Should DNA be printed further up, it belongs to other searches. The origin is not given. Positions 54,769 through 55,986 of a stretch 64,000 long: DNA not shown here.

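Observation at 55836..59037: An ancestral DegT gene survives only as its two ends; the interior is replaced by 3 kb holding a new DegT and TA-like genes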

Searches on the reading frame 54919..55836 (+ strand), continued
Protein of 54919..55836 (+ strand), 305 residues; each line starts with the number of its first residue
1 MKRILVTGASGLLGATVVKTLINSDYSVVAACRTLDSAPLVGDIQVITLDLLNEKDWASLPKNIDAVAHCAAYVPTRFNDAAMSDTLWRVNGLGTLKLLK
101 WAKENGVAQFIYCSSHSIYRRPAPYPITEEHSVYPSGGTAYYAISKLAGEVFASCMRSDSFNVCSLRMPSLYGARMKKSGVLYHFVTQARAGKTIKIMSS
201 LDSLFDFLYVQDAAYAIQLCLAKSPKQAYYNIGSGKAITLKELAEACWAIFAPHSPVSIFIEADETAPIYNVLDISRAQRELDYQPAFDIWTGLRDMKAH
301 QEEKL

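Call 14: find_homologous_proteins(query=window:54919-55833:+)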
Query window:54919-55833:+ (305 aa): 622 proteins with E <= 0.001 among 3166 candidates; the best 120 are listed.
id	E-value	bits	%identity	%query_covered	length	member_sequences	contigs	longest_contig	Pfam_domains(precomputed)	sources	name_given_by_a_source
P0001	2.5e-202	688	100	100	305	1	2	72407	PF04321.24,PF16363.12,PF02719.22,PF01073.26,PF07993.19,PF13460.13,PF01370.28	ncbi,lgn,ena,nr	ncbi:NAD(P)-dependent oxidoreductase [Candidatus Bipolaricaulota bacterium]|nr:NAD(P)-dependent oxid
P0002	9.3e-103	362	54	98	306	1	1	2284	PF04321.24,PF16363.12,PF02719.22,PF01073.26,PF07993.19,PF13460.13,PF01370.28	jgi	jgi:UDP-glucose 4-epimerase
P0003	4.1e-101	356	56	98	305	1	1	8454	PF04321.24,PF16363.12,PF02719.22,PF05368.20,PF01073.26,PF07993.19,PF13460.13,PF01370.28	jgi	jgi:nucleoside-diphosphate-sugar epimerase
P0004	4.6e-95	336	68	74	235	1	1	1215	PF04321.24,PF16363.12,PF01073.26,PF07993.19,PF13460.13,PF01370.28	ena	-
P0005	9.5e-90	319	49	98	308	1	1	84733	PF04321.24,PF16363.12,PF01073.26,PF07993.19,PF13460.13,PF01370.28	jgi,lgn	jgi:nucleoside-diphosphate-sugar epimerase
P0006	1.3e-86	309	51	98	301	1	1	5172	PF04321.24,PF16363.12,PF01073.26,PF07993.19,PF13460.13,PF01370.28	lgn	-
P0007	5.3e-79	284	44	98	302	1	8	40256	PF04321.24,PF16363.12,PF02719.22,PF01073.26,PF07993.19,PF13460.13,PF01370.28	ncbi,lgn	-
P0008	6.9e-74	267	44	94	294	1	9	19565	PF04321.24,PF16363.12,PF02719.22,PF01073.26,PF07993.19,PF13460.13,PF01370.28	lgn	-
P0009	1.2e-49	187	37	99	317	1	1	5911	PF08659.17,PF04321.24,PF16363.12,PF02719.22,PF01073.26,PF07993.19,PF13460.13,PF01370.28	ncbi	-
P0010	2.1e-46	177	37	98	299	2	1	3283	PF08659.17,PF04321.24,PF16363.12,PF02719.22,PF01073.26,PF07993.19,PF13460.13,PF01370.28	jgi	-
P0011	7.0e-45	172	40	83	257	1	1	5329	PF04321.24,PF16363.12,PF02719.22,PF01073.26,PF07993.19,PF01370.28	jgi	-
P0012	2.6e-44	170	38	97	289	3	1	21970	PF04321.24,PF16363.12,PF02719.22,PF01073.26,PF01370.28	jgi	-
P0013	5.3e-42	162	35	99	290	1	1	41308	PF04321.24,PF16363.12,PF02719.22,PF01073.26,PF07993.19,PF01370.28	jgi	jgi:nucleoside-diphosphate-sugar epimerase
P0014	1.8e-40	157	36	99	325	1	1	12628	PF04321.24,PF16363.12,PF02719.22,PF01073.26,PF07993.19,PF13460.13,PF01370.28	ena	-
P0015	2.8e-38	150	32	100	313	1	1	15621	PF04321.24,PF16363.12,PF02719.22,PF05368.20,PF01073.26,PF07993.19,PF13460.13,PF01370.28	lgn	-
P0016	1.6e-36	144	33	99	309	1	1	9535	PF04321.24,PF16363.12,PF02719.22,PF01073.26,PF07993.19,PF13460.13,PF01370.28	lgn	-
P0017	3.5e-34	137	32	97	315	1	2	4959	PF04321.24,PF16363.12,PF02719.22,PF05368.20,PF01073.26,PF07993.19,PF13460.13,PF01370.28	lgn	-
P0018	5.2e-34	136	35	98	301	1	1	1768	PF04321.24,PF16363.12,PF02719.22,PF01073.26,PF07993.19,PF13460.13,PF01370.28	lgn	-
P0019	7.4e-34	136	36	97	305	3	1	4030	PF04321.24,PF16363.12,PF01073.26,PF07993.19,PF01370.28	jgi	jgi:nucleoside-diphosphate-sugar epimerase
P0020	1.6e-32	131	31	96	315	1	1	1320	PF04321.24,PF16363.12,PF02719.22,PF05368.20,PF01073.26,PF07993.19,PF13460.13,PF01370.28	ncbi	-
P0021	3.2e-32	130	30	97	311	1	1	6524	PF04321.24,PF16363.12,PF02719.22,PF05368.20,PF01073.26,PF07993.19,PF13460.13,PF01370.28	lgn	-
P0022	6.0e-31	126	33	96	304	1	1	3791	PF04321.24,PF16363.12,PF05368.20,PF01073.26,PF07993.19,PF13460.13,PF01370.28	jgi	jgi:UDP-glucose 4-epimerase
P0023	1.9e-30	124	31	99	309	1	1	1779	PF08659.17,PF04321.24,PF16363.12,PF02719.22,PF01073.26,PF07993.19,PF13460.13,PF01370.28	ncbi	-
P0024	2.0e-29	121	35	93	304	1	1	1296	PF04321.24,PF16363.12,PF02719.22,PF01073.26,PF07993.19,PF13460.13,PF00106.32,PF01370.28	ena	-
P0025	5.6e-29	120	35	97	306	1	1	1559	PF04321.24,PF16363.12,PF01073.26,PF07993.19,PF01370.28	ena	-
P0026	9.2e-29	119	30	98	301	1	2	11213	PF04321.24,PF16363.12,PF02719.22,PF01073.26,PF07993.19,PF13460.13,PF01370.28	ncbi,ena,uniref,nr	ncbi:hypothetical protein COT20_01810 [bacterium (Candidatus Gribaldobacteria) CG08_land_8_20_14_0_2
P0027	1.5e-28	118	33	97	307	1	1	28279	PF04321.24,PF16363.12,PF02719.22,PF05368.20,PF01073.26,PF07993.19,PF13460.13,PF01370.28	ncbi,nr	ncbi:MAG: NAD-dependent epimerase/dehydratase family protein [bacterium]|nr:NAD-dependent epimerase/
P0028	2.1e-28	118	33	96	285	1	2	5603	PF04321.24,PF16363.12,PF02719.22,PF01073.26,PF07993.19,PF13460.13,PF01370.28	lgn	-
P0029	2.5e-28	117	31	99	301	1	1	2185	PF04321.24,PF16363.12,PF02719.22,PF01073.26,PF07993.19,PF13460.13,PF01370.28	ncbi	-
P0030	3.7e-28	117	32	96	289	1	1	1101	PF04321.24,PF16363.12,PF02719.22,PF01073.26,PF07993.19,PF13460.13,PF01370.28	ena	-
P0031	6.4e-28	116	31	97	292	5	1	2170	PF04321.24,PF16363.12,PF02719.22,PF01073.26,PF07993.19,PF13460.13,PF01370.28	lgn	-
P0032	1.2e-27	115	33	97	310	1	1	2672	PF04321.24,PF16363.12,PF02719.22,PF01073.26,PF07993.19,PF01370.28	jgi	jgi:nucleoside-diphosphate-sugar epimerase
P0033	2.3e-27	114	35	97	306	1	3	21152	PF04321.24,PF16363.12,PF01073.26,PF07993.19,PF01370.28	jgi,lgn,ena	-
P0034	2.3e-27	114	32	97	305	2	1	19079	PF04321.24,PF16363.12,PF02719.22,PF01073.26,PF07993.19,PF13460.13,PF01370.28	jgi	-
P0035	3.5e-27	114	34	97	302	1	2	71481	PF04321.24,PF16363.12,PF02719.22,PF05368.20,PF01073.26,PF07993.19,PF13460.13,PF00106.32,PF01370.28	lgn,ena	-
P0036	4.0e-27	113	31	97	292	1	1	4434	PF04321.24,PF16363.12,PF02719.22,PF01073.26,PF07993.19,PF13460.13,PF01370.28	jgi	-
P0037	6.5e-27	113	32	97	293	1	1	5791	PF04321.24,PF16363.12,PF02719.22,PF01073.26,PF07993.19,PF13460.13,PF01370.28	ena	-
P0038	9.4e-27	112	29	96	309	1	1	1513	PF04321.24,PF16363.12,PF05368.20,PF01073.26,PF07993.19,PF01370.28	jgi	jgi:UDP-glucose 4-epimerase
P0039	1.2e-26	112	33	96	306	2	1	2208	PF04321.24,PF16363.12,PF01073.26,PF07993.19,PF01370.28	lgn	-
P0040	2.0e-26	111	33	93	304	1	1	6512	PF08659.17,PF04321.24,PF16363.12,PF02719.22,PF05368.20,PF01073.26,PF07993.19,PF13460.13,PF00106.32,PF01370.28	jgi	-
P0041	3.3e-26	110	32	93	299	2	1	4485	PF04321.24,PF16363.12,PF02719.22,PF01073.26,PF07993.19,PF13460.13,PF01370.28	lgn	-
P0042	4.8e-26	110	33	92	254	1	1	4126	PF04321.24,PF16363.12,PF02719.22,PF01073.26,PF07993.19,PF01370.28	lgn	-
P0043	5.6e-26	110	31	98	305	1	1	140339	PF08659.17,PF04321.24,PF16363.12,PF02719.22,PF01073.26,PF07993.19,PF13460.13,PF01370.28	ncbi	ncbi:MAG: NAD(P)-dependent oxidoreductase [Methanobacteriota archaeon]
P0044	8.2e-26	109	33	96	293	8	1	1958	PF04321.24,PF16363.12,PF01073.26,PF07993.19,PF13460.13,PF01370.28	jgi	jgi:nucleoside-diphosphate-sugar epimerase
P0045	1.5e-25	108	34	96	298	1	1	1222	PF04321.24,PF16363.12,PF02719.22,PF05368.20,PF01073.26,PF07993.19,PF13460.13,PF01370.28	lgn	-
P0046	1.6e-25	108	33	96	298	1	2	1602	PF04321.24,PF16363.12,PF01073.26,PF07993.19,PF01370.28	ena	-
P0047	2.2e-25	108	34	78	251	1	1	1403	PF04321.24,PF16363.12,PF02719.22,PF01073.26,PF07993.19,PF01370.28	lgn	-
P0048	5.6e-25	106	29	97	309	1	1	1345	PF04321.24,PF16363.12,PF02719.22,PF05368.20,PF01073.26,PF07993.19,PF13460.13,PF01370.28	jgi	jgi:UDP-glucose 4-epimerase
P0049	6.5e-25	106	32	97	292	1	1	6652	PF04321.24,PF16363.12,PF02719.22,PF05368.20,PF01073.26,PF07993.19,PF13460.13,PF01370.28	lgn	-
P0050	8.0e-25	106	32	97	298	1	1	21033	PF04321.24,PF16363.12,PF02719.22,PF01073.26,PF07993.19,PF13460.13,PF00106.32,PF01370.28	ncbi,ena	-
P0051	8.6e-25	106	33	97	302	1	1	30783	PF04321.24,PF16363.12,PF02719.22,PF01073.26,PF07993.19,PF13460.13,PF01370.28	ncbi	-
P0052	2.1e-24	104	33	77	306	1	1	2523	PF04321.24,PF16363.12,PF02719.22,PF01073.26,PF07993.19,PF13460.13,PF01370.28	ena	-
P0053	2.1e-24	104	33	94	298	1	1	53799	PF04321.24,PF16363.12,PF02719.22,PF01073.26,PF07993.19,PF13460.13,PF01370.28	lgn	-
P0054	2.3e-24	104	32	97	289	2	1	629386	PF04321.24,PF16363.12,PF02719.22,PF05368.20,PF01073.26,PF07993.19,PF13460.13,PF01370.28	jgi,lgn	jgi:UDP-glucose 4-epimerase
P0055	3.8e-24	104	31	96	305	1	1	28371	PF04321.24,PF16363.12,PF02719.22,PF01073.26,PF01370.28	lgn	-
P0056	4.7e-24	103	33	93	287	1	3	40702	PF04321.24,PF16363.12,PF02719.22,PF01073.26,PF07993.19,PF13460.13,PF01370.28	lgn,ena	-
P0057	6.9e-24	103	30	96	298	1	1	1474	PF04321.24,PF16363.12,PF02719.22,PF01073.26,PF07993.19,PF13460.13,PF01370.28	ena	-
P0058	9.0e-24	102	30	98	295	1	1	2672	PF04321.24,PF16363.12,PF02719.22,PF05368.20,PF01073.26,PF07993.19,PF13460.13,PF01370.28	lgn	-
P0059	1.1e-23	102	33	77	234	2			PF04321.24,PF16363.12,PF05368.20,PF01073.26,PF07993.19,PF13460.13,PF01370.28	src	-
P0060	1.2e-23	102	31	98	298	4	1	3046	PF04321.24,PF16363.12,PF01073.26,PF07993.19,PF13460.13,PF01370.28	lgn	-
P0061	3.7e-23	100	30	96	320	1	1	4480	PF08659.17,PF04321.24,PF16363.12,PF13561.13,PF01073.26,PF07993.19,PF00106.32,PF01370.28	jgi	jgi:UDP-glucose 4-epimerase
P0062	5.3e-23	100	27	98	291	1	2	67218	PF04321.24,PF16363.12,PF01073.26,PF07993.19,PF01370.28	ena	-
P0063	5.7e-23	100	29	96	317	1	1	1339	PF04321.24,PF16363.12,PF02719.22,PF05368.20,PF01073.26,PF07993.19,PF13460.13,PF01370.28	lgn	-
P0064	8.8e-23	99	30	96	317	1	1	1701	PF04321.24,PF16363.12,PF02719.22,PF05368.20,PF01073.26,PF07993.19,PF13460.13,PF01370.28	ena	-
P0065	9.3e-23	99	28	93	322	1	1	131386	PF04321.24,PF16363.12,PF07993.19,PF13460.13,PF01370.28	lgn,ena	-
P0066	9.4e-23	99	31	96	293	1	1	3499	PF04321.24,PF16363.12,PF01073.26,PF07993.19,PF13460.13,PF01370.28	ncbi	-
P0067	1.4e-22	98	34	93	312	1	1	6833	PF08659.17,PF04321.24,PF16363.12,PF05368.20,PF01073.26,PF07993.19,PF13460.13,PF00106.32,PF01370.28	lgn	-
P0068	1.5e-22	98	32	93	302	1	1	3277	PF04321.24,PF16363.12,PF02719.22,PF01073.26,PF07993.19,PF13460.13,PF00106.32,PF01370.28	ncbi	-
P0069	2.1e-22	98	28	97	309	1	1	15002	PF04321.24,PF16363.12,PF02719.22,PF05368.20,PF01073.26,PF07993.19,PF13460.13,PF01370.28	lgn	-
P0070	3.1e-22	97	28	97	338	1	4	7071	PF04321.24,PF16363.12,PF02719.22,PF05368.20,PF01073.26,PF07993.19,PF13460.13,PF00106.32,PF01370.28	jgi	-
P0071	3.5e-22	97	28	97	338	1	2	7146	PF04321.24,PF16363.12,PF02719.22,PF05368.20,PF01073.26,PF07993.19,PF13460.13,PF00106.32,PF01370.28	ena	-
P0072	4.4e-22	97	31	96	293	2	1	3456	PF04321.24,PF16363.12,PF01073.26,PF07993.19,PF13460.13,PF01370.28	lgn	-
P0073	5.2e-22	97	28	97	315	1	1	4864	PF08659.17,PF04321.24,PF16363.12,PF02719.22,PF01073.26,PF07993.19,PF00106.32,PF01370.28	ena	-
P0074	7.2e-22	96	28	97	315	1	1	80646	PF08659.17,PF04321.24,PF16363.12,PF02719.22,PF01073.26,PF07993.19,PF00106.32,PF01370.28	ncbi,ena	-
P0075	7.6e-22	96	30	98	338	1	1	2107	PF04321.24,PF16363.12,PF02719.22,PF05368.20,PF01073.26,PF07993.19,PF13460.13,PF00106.32,PF01370.28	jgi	jgi:UDP-glucose 4-epimerase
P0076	8.2e-22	96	30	86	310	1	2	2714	PF04321.24,PF16363.12,PF02719.22,PF05368.20,PF01073.26,PF13460.13,PF01370.28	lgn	-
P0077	1.0e-21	96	31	94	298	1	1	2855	PF04321.24,PF16363.12,PF01073.26,PF07993.19,PF13460.13,PF01370.28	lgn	-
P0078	1.1e-21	96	27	100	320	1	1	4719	PF08659.17,PF04321.24,PF16363.12,PF02719.22,PF01073.26,PF07993.19,PF00106.32,PF01370.28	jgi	-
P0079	1.4e-21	95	30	96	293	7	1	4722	PF04321.24,PF16363.12,PF01073.26,PF07993.19,PF13460.13,PF01370.28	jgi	jgi:UDP-glucose 4-epimerase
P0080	1.6e-21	95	30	97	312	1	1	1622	PF04321.24,PF16363.12,PF02719.22,PF05368.20,PF01073.26,PF07993.19,PF13460.13,PF00106.32,PF01370.28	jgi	jgi:UDP-glucose 4-epimerase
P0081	1.7e-21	95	30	96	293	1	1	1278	PF04321.24,PF16363.12,PF01073.26,PF07993.19,PF13460.13,PF01370.28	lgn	-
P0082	1.8e-21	95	28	94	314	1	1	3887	PF04321.24,PF16363.12,PF02719.22,PF01073.26,PF07993.19,PF13460.13,PF01370.28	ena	-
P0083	4.1e-21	94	29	97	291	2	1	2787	PF04321.24,PF16363.12,PF02719.22,PF01073.26,PF07993.19,PF01370.28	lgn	-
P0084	9.1e-21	93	30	93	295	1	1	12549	PF04321.24,PF16363.12,PF02719.22,PF01073.26,PF07993.19,PF13460.13,PF01370.28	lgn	-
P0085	9.8e-21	92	30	95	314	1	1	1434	PF04321.24,PF16363.12,PF02719.22,PF05368.20,PF01073.26,PF07993.19,PF13460.13,PF01370.28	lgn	-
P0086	1.0e-20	92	29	96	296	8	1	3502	PF04321.24,PF16363.12,PF02719.22,PF01073.26,PF07993.19,PF01370.28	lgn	-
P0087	1.2e-20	92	29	100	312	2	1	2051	PF04321.24,PF16363.12,PF02719.22,PF05368.20,PF01073.26,PF07993.19,PF13460.13,PF00106.32,PF01370.28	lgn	-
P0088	1.4e-20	92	30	97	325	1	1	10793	PF04321.24,PF16363.12,PF02719.22,PF05368.20,PF01073.26,PF07993.19,PF13460.13,PF01370.28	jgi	-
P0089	1.5e-20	92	29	96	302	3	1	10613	PF04321.24,PF16363.12,PF02719.22,PF01073.26,PF07993.19,PF13460.13,PF01370.28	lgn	-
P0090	1.6e-20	92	27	96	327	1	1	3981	PF04321.24,PF16363.12,PF02719.22,PF05368.20,PF01073.26,PF07993.19,PF13460.13,PF01370.28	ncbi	-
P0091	1.9e-20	91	30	95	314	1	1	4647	PF04321.24,PF16363.12,PF02719.22,PF05368.20,PF01073.26,PF07993.19,PF13460.13,PF01370.28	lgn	-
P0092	1.9e-20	91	29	99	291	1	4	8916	PF04321.24,PF16363.12,PF01073.26,PF07993.19,PF01370.28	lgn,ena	-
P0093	2.1e-20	91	32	97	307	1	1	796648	PF04321.24,PF16363.12,PF13460.13,PF01370.28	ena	-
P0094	2.2e-20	91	32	96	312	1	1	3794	PF04321.24,PF16363.12,PF01073.26,PF07993.19,PF13460.13,PF01370.28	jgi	jgi:UDP-glucose 4-epimerase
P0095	3.1e-20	91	31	97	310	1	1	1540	PF04321.24,PF16363.12,PF02719.22,PF05368.20,PF01073.26,PF07993.19,PF13460.13,PF01370.28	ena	-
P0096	3.3e-20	91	29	97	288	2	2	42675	PF04321.24,PF16363.12,PF02719.22,PF01073.26,PF07993.19,PF01370.28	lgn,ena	-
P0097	4.0e-20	90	29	96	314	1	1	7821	PF04321.24,PF16363.12,PF01073.26,PF13460.13,PF01370.28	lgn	-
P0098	7.6e-20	90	27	99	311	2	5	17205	PF04321.24,PF16363.12,PF02719.22,PF05368.20,PF01073.26,PF07993.19,PF13460.13,PF01370.28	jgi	-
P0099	8.0e-20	89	31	97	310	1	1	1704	PF04321.24,PF16363.12,PF02719.22,PF05368.20,PF01073.26,PF07993.19,PF13460.13,PF01370.28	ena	-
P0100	8.1e-20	89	31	86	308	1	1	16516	PF04321.24,PF16363.12,PF02719.22,PF05368.20,PF01073.26,PF13460.13,PF01370.28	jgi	jgi:UDP-glucose 4-epimerase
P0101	9.7e-20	89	31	97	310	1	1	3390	PF04321.24,PF16363.12,PF02719.22,PF01073.26,PF07993.19,PF13460.13,PF01370.28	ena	-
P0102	1.1e-19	89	30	95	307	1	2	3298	PF04321.24,PF16363.12,PF01073.26,PF07993.19,PF13460.13,PF01370.28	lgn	-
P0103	1.1e-19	89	33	79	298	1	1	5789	PF04321.24,PF16363.12,PF02719.22,PF05368.20,PF01073.26,PF07993.19,PF13460.13,PF01370.28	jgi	jgi:UDP-glucose 4-epimerase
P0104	1.2e-19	89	29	96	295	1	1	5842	PF04321.24,PF16363.12,PF02719.22,PF01073.26,PF07993.19,PF13460.13,PF01370.28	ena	-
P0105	1.3e-19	89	31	97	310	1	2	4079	PF04321.24,PF16363.12,PF02719.22,PF05368.20,PF01073.26,PF07993.19,PF13460.13,PF01370.28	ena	-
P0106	1.5e-19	89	29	98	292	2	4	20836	PF04321.24,PF16363.12,PF01073.26,PF07993.19,PF13460.13,PF01370.28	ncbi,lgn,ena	-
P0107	1.8e-19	88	27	97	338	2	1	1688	PF04321.24,PF16363.12,PF02719.22,PF05368.20,PF01073.26,PF07993.19,PF13460.13,PF00106.32,PF01370.28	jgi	jgi:UDP-glucose 4-epimerase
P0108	2.4e-19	88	31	93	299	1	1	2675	PF04321.24,PF16363.12,PF02719.22,PF01073.26,PF07993.19,PF13460.13,PF00106.32,PF01370.28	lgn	-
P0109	2.5e-19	88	29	96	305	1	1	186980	PF04321.24,PF16363.12,PF02719.22,PF05368.20,PF01073.26,PF07993.19,PF13460.13,PF00106.32,PF01370.28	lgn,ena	-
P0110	3.4e-19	87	30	99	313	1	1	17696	PF04321.24,PF16363.12,PF02719.22,PF01073.26,PF07993.19,PF13460.13,PF01370.28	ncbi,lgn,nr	ncbi:MAG: NAD-dependent epimerase/dehydratase family protein [Anaerolineae bacterium]|nr:MAG: NAD-de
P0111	4.4e-19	87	29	97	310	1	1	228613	PF04321.24,PF16363.12,PF02719.22,PF05368.20,PF01073.26,PF07993.19,PF13460.13,PF00106.32,PF01370.28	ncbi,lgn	ncbi:MAG: GDP-mannose 4,6-dehydratase [Sedimenticolaceae bacterium]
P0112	6.6e-19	86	31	96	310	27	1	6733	PF04321.24,PF16363.12,PF02719.22,PF01073.26,PF07993.19,PF13460.13,PF01370.28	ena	-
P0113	6.8e-19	86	28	99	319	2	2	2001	PF04321.24,PF16363.12,PF02719.22,PF01073.26,PF07993.19,PF13460.13,PF01370.28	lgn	-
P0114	9.7e-19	86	28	99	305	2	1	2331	PF04321.24,PF16363.12,PF02719.22,PF01073.26,PF07993.19,PF13460.13,PF01370.28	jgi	-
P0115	1.2e-18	86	29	95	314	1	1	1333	PF04321.24,PF16363.12,PF02719.22,PF05368.20,PF01073.26,PF07993.19,PF13460.13,PF01370.28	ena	-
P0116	1.2e-18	86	27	95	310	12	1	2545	PF04321.24,PF16363.12,PF02719.22,PF05368.20,PF01073.26,PF07993.19,PF13460.13,PF01370.28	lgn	-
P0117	1.3e-18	85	30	96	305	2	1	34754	PF04321.24,PF16363.12,PF02719.22,PF01073.26,PF07993.19,PF13460.13,PF01370.28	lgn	-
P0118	1.4e-18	85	29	97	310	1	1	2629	PF04321.24,PF16363.12,PF02719.22,PF05368.20,PF01073.26,PF07993.19,PF13460.13,PF01370.28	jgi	-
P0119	1.4e-18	85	29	97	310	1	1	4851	PF04321.24,PF16363.12,PF02719.22,PF05368.20,PF01073.26,PF07993.19,PF13460.13,PF01370.28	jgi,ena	-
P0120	1.5e-18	85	29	97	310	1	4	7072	PF04321.24,PF16363.12,PF02719.22,PF05368.20,PF01073.26,PF07993.19,PF13460.13,PF01370.28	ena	-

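Call 16: find_encoding_contigs(protein=P0003, flank=8000, max_places=3)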
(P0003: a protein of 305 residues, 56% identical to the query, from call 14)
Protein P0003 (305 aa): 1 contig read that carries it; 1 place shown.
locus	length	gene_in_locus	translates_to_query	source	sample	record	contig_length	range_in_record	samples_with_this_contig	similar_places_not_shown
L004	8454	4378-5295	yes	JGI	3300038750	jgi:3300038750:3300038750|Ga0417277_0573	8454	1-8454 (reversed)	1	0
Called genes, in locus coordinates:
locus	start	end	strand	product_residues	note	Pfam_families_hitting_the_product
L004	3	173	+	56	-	?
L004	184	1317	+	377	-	PF01757:Acyl_transf_3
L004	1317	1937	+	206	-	PF02397:Bac_transf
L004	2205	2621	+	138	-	PF13108:DUF3969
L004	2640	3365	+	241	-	PF02811:PHP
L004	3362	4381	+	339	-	PF21360:PylC-like_N (weak), PF02655:ATP-grasp_3, PF08443:RimK, PF15632:ATPgrasp_Ter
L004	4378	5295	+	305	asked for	PF01073:3Beta_HSD, PF01370:Epimerase, PF02719:Polysacc_synt_2 (faint), PF04321:RmlD_sub_bind, PF05368:NmrA (faint), PF13460:NAD_binding_10 (weak), PF16363:GDP_Man_Dehyd, PF07993:NAD_binding_4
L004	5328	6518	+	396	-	PF00155:Aminotran_1_2, PF01041:DegT_DnrJ_EryC1, PF01212:Beta_elim_lyase (weak)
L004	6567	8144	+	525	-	PF01073:3Beta_HSD, PF01370:Epimerase, PF02719:Polysacc_synt_2, PF04321:RmlD_sub_bind, PF05368:NmrA, PF07993:NAD_binding_4 (faint), PF13460:NAD_binding_10, PF16363:GDP_Man_Dehyd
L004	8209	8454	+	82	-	?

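Call 17: find_encoding_contigs(protein=P0005, flank=8000, max_places=3)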
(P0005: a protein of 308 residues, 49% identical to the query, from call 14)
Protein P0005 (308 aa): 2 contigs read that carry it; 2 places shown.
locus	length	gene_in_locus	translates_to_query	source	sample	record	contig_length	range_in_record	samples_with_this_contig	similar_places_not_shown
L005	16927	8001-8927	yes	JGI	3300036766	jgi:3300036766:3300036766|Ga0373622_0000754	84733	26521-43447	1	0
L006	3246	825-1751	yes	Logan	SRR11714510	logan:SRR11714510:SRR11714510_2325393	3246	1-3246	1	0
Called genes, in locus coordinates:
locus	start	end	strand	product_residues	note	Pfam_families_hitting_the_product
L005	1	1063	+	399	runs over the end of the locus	-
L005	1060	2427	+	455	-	PF04932:Wzy_C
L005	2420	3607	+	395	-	PF13477:Glyco_trans_4_2, PF13439:Glyco_transf_4, PF13579:Glyco_trans_4_4, PF20706:GT4-conflict (weak), PF00534:Glycos_transf_1, PF13692:Glyco_trans_1_4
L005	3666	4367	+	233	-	PF02397:Bac_transf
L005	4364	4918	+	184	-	PF13302:Acetyltransf_3, PF13420:Acetyltransf_4, PF13523:Acetyltransf_8 (weak), PF00583:Acetyltransf_1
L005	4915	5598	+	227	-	PF08889:WbqC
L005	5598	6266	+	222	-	PF02585:PIG-L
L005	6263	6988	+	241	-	PF02811:PHP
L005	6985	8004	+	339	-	PF21360:PylC-like_N, PF02655:ATP-grasp_3, PF13535:ATP-grasp_4 (weak), PF15632:ATPgrasp_Ter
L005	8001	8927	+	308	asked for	PF01073:3Beta_HSD, PF01370:Epimerase, PF04321:RmlD_sub_bind, PF13460:NAD_binding_10, PF16363:GDP_Man_Dehyd, PF07993:NAD_binding_4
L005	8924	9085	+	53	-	-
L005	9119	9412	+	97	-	PF27273:MJ0235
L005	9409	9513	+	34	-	-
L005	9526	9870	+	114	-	-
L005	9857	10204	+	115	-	PF20126:TumE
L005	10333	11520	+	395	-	PF01041:DegT_DnrJ_EryC1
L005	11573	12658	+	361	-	PF13439:Glyco_transf_4, PF13579:Glyco_trans_4_4, PF20706:GT4-conflict, PF00534:Glycos_transf_1, PF13692:Glyco_trans_1_4, PF13524:Glyco_trans_1_2 (weak)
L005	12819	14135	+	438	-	PF04932:Wzy_C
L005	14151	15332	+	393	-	PF14907:NTP_transf_5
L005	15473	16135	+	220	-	PF00072:Response_reg, PF00196:GerE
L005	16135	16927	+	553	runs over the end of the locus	PF00672:HAMP (weak), PF07730:HisKA_3, PF13581:HATPase_c_2 (faint), PF02518:HATPase_c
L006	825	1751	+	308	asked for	PF01073:3Beta_HSD, PF01370:Epimerase, PF04321:RmlD_sub_bind, PF13460:NAD_binding_10, PF16363:GDP_Man_Dehyd, PF07993:NAD_binding_4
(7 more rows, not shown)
